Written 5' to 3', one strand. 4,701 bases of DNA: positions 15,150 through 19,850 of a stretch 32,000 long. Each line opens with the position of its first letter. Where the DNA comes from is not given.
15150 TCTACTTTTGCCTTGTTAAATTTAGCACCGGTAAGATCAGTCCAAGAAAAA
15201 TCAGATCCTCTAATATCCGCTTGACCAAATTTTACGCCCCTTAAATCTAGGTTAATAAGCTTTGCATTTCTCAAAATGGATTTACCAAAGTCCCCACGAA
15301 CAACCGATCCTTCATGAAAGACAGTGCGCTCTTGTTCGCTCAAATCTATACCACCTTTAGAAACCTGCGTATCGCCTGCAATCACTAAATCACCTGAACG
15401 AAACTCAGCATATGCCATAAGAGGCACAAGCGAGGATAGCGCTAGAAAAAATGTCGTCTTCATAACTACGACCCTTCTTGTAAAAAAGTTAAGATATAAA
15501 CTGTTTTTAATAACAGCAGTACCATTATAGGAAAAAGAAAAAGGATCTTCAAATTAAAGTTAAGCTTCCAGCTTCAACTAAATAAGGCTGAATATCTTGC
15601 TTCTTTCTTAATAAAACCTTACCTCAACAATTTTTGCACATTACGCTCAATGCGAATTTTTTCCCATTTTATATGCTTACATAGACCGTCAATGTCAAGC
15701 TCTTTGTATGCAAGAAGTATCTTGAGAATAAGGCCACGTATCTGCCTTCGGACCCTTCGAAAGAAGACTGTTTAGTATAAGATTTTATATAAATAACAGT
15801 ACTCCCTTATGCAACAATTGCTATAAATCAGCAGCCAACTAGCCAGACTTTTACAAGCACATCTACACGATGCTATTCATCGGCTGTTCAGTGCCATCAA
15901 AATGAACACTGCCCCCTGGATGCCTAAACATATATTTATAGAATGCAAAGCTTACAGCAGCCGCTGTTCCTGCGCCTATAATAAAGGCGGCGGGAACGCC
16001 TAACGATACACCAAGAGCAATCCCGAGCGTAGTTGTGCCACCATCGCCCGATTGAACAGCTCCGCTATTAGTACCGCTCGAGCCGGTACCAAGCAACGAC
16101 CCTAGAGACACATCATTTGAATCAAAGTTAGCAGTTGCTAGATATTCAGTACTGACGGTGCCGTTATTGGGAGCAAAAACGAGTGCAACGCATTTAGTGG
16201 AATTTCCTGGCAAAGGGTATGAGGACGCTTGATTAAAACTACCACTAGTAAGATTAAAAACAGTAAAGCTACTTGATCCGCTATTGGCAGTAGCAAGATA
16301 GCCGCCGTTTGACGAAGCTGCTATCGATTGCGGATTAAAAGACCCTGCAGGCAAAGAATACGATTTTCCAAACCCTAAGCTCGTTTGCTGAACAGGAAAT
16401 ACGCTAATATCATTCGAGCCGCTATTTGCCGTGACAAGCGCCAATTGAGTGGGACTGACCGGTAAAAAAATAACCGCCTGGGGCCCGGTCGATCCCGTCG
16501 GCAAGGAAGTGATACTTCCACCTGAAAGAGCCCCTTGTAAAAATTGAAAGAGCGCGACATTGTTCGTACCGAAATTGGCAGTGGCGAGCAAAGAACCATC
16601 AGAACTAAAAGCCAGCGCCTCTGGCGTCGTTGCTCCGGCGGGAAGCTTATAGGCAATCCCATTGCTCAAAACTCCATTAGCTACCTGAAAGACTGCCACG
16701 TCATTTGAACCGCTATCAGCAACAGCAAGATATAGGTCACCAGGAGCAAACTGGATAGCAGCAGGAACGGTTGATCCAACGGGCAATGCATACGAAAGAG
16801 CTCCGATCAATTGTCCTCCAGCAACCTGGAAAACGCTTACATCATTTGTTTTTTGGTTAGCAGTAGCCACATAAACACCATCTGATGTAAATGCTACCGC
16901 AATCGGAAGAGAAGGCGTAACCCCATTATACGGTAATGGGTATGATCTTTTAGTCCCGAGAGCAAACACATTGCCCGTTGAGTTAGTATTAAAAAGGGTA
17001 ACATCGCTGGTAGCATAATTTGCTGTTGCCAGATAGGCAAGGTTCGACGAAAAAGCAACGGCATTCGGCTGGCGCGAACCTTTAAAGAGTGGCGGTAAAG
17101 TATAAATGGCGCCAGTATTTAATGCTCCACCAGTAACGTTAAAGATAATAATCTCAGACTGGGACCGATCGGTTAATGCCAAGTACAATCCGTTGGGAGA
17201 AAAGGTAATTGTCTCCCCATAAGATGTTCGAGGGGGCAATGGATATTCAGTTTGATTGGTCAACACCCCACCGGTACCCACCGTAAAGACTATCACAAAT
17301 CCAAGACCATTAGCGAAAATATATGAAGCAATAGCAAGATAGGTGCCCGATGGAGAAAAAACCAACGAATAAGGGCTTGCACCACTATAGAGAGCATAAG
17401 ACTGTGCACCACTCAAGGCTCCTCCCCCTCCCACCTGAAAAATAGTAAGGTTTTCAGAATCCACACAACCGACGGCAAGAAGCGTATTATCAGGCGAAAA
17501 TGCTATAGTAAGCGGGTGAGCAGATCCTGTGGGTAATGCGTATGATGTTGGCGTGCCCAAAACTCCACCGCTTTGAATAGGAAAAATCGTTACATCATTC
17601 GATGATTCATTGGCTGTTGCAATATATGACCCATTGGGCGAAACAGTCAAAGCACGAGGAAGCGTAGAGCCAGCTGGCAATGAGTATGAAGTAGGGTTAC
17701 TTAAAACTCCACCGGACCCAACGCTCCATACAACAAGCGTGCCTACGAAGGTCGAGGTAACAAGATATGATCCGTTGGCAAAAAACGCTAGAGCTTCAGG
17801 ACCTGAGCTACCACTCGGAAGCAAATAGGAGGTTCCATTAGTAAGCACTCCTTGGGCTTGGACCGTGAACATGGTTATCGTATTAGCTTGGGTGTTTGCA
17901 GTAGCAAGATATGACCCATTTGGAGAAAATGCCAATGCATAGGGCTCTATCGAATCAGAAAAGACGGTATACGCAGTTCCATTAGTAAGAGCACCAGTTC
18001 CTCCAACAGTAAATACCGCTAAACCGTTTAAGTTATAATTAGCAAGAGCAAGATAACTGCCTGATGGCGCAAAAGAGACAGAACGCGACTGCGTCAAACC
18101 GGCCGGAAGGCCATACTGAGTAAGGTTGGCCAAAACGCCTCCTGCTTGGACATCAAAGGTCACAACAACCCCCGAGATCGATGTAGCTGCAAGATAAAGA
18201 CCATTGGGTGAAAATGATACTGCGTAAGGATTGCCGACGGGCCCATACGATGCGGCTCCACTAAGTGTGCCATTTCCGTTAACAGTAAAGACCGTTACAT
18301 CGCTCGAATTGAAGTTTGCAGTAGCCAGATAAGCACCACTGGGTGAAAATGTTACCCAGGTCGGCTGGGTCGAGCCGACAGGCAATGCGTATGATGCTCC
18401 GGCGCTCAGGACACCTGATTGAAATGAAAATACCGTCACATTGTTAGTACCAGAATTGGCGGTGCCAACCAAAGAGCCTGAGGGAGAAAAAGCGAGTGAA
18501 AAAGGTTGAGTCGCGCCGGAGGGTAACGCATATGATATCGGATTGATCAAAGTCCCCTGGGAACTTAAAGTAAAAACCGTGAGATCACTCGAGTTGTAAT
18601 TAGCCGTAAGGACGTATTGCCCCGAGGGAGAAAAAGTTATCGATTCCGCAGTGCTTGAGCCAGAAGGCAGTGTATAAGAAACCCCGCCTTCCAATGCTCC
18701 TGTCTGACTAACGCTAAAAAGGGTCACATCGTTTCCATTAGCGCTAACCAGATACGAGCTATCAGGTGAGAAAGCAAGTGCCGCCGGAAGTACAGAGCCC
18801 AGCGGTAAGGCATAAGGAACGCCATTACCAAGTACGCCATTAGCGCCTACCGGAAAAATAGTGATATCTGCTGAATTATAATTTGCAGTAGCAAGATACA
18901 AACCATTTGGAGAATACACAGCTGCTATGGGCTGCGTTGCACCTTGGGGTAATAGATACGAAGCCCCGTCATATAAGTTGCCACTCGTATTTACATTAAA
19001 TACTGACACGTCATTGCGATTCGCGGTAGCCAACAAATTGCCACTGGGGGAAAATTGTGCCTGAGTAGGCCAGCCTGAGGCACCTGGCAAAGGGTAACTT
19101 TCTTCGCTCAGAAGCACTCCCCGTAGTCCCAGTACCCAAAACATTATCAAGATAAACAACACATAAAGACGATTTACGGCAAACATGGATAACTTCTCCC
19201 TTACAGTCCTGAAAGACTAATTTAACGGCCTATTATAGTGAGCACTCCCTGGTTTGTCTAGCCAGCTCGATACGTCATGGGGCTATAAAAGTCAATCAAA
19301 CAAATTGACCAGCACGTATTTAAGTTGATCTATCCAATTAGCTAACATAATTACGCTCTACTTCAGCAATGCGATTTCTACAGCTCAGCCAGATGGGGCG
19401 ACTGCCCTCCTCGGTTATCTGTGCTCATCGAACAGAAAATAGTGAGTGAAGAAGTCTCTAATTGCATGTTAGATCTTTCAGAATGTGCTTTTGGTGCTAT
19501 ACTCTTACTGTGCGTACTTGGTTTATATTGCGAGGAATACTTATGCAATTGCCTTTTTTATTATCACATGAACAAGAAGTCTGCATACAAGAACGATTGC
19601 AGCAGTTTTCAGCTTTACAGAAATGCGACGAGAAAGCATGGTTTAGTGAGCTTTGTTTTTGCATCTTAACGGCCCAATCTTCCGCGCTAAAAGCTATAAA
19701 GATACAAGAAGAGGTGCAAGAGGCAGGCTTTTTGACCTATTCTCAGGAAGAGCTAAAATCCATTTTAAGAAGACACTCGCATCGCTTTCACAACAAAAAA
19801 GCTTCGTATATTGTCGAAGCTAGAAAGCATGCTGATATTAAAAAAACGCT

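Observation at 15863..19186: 1107-aa surface protein built from exactly 21 propeller blades (3 x 7) with type-I membrane topology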

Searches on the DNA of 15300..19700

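Call 106: search_rna_families(source=window, start=15300, end=19700, threshold=evalue, max_evalue=0.1)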
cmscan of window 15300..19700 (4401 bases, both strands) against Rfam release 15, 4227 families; matches with E-value up to 0.1: 0.
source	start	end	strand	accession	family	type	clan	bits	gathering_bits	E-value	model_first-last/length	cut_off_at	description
